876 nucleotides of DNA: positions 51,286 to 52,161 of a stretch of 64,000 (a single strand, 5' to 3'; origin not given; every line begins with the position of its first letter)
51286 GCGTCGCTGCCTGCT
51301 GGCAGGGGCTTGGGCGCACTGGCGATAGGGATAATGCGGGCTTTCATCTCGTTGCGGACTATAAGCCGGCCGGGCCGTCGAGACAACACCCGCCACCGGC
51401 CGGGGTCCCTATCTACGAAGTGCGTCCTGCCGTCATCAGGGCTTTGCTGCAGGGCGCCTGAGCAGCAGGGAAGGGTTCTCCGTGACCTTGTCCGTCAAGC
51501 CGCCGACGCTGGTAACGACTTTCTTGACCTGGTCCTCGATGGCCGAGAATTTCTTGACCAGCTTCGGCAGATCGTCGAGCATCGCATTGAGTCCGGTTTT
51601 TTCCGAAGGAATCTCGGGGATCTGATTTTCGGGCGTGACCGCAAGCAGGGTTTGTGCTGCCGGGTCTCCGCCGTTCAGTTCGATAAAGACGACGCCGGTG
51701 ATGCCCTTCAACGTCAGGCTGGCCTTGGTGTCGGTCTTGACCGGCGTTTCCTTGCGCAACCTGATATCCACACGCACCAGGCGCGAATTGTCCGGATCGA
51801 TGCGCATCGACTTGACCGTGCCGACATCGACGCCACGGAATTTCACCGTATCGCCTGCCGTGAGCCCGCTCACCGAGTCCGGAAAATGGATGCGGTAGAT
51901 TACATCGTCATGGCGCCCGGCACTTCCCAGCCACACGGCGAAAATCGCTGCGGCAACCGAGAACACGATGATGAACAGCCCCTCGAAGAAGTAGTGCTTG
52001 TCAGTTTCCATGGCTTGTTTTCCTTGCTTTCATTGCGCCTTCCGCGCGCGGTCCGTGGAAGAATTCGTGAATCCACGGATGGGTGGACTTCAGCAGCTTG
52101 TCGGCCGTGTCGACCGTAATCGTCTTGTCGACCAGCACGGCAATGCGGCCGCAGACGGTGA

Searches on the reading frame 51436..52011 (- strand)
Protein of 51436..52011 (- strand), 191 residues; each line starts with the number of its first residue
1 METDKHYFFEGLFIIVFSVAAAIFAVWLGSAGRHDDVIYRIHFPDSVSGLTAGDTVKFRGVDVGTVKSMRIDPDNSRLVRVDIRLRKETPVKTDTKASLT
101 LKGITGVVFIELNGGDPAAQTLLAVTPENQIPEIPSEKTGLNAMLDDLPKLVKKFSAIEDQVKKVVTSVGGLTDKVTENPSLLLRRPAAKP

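Call 68: search_protein_families(library=ncbifam, max_evalue=1e-10, proteins=[window:51436-52011:-])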
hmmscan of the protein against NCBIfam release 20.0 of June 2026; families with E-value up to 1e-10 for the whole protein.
window:51436-52011:- (191 aa): 2 families
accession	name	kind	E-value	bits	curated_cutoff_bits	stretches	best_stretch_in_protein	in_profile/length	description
TIGR04430.1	OM_asym_MlaD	equivalog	1.3e-13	51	135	1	8-116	7-116/146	outer membrane lipid asymmetry maintenance protein MlaD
TIGR00996.1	Mtu_fam_mce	paralog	7.2e-12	45.1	140.5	0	14-120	6-112/291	MCE family protein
